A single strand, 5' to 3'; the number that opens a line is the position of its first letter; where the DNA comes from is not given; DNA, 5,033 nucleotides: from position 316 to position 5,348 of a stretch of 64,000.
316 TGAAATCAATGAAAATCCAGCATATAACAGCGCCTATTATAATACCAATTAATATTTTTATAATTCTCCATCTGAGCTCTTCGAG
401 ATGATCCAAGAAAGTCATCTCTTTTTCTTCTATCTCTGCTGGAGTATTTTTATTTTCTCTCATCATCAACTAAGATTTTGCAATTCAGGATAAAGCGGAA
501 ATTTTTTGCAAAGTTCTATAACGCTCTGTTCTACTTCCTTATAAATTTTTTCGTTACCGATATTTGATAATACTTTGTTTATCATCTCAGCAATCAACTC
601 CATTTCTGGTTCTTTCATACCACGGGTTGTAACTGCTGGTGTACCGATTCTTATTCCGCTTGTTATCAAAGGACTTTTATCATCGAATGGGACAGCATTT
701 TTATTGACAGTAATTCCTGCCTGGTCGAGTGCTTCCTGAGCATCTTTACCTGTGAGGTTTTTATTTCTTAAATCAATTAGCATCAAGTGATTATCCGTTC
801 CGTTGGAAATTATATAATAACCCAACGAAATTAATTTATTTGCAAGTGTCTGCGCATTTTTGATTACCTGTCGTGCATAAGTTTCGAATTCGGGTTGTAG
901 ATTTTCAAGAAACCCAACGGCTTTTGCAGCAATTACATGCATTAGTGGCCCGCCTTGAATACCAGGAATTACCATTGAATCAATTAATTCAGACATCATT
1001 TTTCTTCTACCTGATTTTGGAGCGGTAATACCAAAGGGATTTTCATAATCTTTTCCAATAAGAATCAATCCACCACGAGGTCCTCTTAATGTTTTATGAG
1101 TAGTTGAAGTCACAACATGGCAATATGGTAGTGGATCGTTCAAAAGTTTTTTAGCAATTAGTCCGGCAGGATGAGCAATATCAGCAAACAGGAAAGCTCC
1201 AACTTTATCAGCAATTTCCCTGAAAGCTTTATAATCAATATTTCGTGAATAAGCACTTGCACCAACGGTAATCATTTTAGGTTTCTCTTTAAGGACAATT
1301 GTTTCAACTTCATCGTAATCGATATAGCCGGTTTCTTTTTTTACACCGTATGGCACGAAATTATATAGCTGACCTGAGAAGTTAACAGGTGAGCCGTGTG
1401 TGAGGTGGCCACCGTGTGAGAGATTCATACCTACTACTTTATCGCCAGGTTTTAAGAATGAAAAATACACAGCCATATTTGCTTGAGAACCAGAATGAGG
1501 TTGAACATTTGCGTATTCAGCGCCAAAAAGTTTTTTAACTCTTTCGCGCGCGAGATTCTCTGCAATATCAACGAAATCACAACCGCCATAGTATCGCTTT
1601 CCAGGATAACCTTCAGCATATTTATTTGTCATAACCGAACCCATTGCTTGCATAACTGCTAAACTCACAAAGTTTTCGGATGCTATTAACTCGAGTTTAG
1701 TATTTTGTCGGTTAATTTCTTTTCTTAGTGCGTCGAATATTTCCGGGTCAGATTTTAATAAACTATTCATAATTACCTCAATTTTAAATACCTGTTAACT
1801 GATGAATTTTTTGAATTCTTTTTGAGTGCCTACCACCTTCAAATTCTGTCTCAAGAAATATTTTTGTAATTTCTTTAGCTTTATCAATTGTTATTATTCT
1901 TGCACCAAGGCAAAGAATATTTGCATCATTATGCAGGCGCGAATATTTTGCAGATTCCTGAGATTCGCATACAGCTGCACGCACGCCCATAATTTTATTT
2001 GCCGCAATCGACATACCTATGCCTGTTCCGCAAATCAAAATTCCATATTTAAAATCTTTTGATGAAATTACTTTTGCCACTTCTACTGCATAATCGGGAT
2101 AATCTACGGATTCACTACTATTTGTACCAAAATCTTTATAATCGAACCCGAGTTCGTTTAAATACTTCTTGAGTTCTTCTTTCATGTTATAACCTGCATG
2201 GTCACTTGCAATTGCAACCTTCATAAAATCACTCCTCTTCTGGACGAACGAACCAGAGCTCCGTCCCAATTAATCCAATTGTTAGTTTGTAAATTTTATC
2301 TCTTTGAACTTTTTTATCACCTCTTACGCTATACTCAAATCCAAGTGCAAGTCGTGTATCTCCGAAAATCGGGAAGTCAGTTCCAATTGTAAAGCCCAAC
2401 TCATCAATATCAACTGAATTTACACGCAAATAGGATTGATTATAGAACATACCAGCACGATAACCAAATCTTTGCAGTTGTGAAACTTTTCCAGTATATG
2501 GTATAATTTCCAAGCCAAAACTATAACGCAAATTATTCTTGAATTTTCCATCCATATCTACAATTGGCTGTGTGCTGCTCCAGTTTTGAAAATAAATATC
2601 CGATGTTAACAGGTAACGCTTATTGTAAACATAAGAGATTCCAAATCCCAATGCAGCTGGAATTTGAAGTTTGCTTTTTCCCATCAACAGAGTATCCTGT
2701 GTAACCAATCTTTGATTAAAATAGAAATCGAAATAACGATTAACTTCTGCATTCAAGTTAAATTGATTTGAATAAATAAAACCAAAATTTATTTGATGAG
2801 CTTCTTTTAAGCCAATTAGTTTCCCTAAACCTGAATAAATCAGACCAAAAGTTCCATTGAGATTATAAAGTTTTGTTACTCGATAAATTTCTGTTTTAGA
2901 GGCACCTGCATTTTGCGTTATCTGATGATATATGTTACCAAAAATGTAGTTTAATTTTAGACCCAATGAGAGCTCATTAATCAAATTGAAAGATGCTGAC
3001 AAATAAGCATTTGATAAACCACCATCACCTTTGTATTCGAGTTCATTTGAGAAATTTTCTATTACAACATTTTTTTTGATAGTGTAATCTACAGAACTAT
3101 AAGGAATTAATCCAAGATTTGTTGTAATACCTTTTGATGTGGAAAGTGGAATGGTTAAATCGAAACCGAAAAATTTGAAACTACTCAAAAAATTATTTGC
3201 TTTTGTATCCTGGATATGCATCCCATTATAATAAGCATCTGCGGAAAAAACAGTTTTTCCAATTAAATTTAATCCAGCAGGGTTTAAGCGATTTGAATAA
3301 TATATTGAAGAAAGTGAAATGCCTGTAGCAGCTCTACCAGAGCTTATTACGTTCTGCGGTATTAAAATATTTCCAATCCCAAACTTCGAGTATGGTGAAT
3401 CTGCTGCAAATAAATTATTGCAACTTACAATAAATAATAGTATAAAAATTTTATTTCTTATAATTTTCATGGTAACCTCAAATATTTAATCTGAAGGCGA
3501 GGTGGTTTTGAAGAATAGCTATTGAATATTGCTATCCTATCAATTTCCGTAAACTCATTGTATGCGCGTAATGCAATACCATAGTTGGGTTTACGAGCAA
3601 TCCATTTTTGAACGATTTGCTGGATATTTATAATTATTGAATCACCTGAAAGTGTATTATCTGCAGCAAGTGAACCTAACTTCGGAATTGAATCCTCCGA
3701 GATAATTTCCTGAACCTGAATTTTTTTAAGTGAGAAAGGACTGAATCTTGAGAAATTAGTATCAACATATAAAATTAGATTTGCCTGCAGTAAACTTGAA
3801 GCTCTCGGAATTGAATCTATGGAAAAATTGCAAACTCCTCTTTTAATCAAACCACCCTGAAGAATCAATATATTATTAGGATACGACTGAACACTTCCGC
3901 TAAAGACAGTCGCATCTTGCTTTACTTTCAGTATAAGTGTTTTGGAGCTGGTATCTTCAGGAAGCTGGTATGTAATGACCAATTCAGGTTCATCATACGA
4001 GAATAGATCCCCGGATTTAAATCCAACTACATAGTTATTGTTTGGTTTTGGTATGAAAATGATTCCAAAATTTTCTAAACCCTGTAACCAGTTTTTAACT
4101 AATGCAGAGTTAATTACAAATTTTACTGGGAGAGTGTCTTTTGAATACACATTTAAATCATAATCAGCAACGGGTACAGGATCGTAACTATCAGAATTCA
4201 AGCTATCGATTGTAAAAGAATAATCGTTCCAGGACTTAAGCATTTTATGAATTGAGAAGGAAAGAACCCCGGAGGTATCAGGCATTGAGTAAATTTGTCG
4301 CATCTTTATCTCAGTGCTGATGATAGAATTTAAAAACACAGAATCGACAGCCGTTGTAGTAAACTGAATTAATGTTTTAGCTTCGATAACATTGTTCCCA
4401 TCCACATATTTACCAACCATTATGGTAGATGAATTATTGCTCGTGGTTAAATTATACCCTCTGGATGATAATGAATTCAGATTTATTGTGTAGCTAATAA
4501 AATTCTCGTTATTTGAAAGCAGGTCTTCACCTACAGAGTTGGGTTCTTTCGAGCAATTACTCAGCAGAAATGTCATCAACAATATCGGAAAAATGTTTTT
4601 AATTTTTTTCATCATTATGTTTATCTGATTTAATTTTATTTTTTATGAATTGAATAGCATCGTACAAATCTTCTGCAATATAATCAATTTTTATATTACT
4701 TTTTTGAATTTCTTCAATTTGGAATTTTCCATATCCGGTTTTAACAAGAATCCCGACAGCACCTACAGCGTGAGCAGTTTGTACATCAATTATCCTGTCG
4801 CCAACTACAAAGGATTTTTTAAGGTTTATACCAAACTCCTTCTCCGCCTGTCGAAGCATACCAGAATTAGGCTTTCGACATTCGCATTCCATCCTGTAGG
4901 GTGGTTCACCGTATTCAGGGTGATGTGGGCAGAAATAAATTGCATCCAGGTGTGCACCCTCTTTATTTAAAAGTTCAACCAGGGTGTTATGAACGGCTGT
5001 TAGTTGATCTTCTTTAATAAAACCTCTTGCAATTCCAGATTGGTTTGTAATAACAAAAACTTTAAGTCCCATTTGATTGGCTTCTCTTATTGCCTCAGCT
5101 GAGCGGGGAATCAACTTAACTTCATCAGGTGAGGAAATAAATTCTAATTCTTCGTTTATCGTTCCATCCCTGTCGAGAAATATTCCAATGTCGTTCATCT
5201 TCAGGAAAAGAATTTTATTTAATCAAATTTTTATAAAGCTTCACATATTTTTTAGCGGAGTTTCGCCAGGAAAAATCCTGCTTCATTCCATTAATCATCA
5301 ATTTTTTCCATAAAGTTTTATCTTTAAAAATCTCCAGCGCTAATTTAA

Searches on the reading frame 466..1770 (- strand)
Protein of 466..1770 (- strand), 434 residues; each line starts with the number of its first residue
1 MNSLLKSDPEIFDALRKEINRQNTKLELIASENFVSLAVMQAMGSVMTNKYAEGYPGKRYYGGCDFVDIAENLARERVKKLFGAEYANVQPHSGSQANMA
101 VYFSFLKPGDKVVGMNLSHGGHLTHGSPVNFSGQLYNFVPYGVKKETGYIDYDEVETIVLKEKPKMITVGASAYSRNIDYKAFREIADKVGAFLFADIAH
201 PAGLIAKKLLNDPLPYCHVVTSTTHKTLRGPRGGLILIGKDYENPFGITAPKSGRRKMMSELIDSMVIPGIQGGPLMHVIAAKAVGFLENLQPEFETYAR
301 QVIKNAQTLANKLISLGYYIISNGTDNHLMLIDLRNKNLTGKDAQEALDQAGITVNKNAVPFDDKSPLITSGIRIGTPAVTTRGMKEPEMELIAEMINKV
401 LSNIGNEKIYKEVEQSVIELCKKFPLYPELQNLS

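Call 13: search_protein_families(library=pfam, proteins=[window:466-1770:-], max_evalue=0.001)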
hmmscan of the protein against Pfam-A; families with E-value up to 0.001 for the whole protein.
window:466-1770:- (434 aa): 3 families
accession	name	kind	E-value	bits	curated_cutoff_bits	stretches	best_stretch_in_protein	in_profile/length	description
PF00464.25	SHMT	-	8.8e-169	561.7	27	1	6-397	3-399/399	Serine hydroxymethyltransferase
PF00155.27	Aminotran_1_2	-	3.9e-07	30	19.7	1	74-385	47-354/361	Aminotransferase class I and II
PF01212.27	Beta_elim_lyase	-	6.4e-07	29.4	27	1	74-357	37-274/288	Beta-eliminating lyase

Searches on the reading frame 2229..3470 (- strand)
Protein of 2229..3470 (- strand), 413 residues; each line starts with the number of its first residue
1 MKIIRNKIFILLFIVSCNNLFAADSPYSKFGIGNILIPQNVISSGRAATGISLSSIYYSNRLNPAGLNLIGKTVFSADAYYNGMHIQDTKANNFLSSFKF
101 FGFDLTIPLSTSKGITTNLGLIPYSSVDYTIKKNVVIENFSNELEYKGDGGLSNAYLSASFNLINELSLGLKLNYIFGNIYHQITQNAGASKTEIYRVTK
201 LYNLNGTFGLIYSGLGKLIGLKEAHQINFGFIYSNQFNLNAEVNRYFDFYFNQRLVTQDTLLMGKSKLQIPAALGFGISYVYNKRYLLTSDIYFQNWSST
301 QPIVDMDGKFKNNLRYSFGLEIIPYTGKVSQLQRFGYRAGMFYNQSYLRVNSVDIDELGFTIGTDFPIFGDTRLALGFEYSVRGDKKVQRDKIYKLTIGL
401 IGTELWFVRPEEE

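Call 13: search_protein_families(library=pfam, proteins=[window:2229-3470:-], max_evalue=0.001)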
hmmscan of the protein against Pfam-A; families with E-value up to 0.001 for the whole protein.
window:2229-3470:- (413 aa): 1 family
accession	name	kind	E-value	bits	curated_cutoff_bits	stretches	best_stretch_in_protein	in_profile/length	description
PF03349.22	Toluene_X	-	3.3e-06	26.3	29.7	1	151-390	138-391/421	Outer membrane protein transport protein (OMPP1/FadL/TodX)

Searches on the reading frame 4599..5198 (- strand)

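Call 13: search_protein_families(library=pfam, proteins=[window:4599-5198:-], max_evalue=0.001)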
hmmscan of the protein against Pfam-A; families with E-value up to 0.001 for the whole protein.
window:4599-5198:- (199 aa): 5 families
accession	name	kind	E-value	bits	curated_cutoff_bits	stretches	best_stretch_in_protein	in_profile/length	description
PF13242.12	Hydrolase_like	-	1.1e-16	60.9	22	1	107-181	2-75/75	HAD-hyrolase-like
PF00702.32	Hydrolase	-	1.3e-09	39.1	26.4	1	16-146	86-191/191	haloacid dehalogenase-like hydrolase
PF13419.12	HAD_2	-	4.2e-08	33.9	23.8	1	105-148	131-174/178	Haloacid dehalogenase-like hydrolase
PF08645.17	PNK3P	-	5.6e-08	33.1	22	1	20-135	20-126/161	Polynucleotide kinase 3 phosphatase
PF13344.12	Hydrolase_6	-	1.8e-05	25.1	27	1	6-59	1-45/101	Haloacid dehalogenase-like hydrolase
